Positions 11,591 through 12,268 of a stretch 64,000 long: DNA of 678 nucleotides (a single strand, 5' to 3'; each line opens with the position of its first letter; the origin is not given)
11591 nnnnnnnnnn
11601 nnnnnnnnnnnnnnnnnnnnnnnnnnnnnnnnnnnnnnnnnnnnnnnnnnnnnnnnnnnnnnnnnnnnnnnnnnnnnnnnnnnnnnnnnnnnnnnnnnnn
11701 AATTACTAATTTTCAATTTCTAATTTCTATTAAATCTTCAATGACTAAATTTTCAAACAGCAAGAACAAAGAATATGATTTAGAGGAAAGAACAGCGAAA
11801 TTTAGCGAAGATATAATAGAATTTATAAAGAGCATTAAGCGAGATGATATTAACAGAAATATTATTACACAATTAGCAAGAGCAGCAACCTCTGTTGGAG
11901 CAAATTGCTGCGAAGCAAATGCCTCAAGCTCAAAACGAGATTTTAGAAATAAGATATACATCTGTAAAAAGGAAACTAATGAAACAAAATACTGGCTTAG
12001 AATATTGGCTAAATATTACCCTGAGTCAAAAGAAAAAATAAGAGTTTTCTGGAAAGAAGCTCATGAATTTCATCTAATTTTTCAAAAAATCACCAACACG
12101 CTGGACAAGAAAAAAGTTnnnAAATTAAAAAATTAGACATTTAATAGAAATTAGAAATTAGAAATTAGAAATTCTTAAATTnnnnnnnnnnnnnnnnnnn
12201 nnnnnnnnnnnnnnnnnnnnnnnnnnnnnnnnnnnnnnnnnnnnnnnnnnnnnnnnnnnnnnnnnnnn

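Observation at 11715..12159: Free-standing IVS-like cassette: four-helix-bundle gene bounded by a perfect 21-bp inverted repeat made of heptamers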

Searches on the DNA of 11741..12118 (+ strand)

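Call 24: search_rna_families(sources=[L032, L034, L035, L042, L022, L074, L045, L008, L007, L027, L040, L046, L068], threshold=gathering)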
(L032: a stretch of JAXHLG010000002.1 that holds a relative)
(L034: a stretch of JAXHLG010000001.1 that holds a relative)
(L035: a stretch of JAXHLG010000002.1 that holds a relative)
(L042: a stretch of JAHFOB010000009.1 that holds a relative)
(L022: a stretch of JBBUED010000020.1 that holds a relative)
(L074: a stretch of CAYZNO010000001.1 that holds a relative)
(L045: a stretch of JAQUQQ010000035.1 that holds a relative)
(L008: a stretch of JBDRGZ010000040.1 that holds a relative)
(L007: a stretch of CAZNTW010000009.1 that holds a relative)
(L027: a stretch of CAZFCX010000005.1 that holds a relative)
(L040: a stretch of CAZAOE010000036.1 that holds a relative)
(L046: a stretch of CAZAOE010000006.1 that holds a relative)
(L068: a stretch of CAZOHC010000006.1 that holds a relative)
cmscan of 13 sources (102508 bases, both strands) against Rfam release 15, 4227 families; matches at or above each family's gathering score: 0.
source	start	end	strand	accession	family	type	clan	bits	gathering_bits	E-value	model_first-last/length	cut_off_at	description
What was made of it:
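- None of 13 atypical related loci contains rRNA (call 24).
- Tried and rejected: rRNA context for 13 loci with unusually long spacers: none (call 24).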
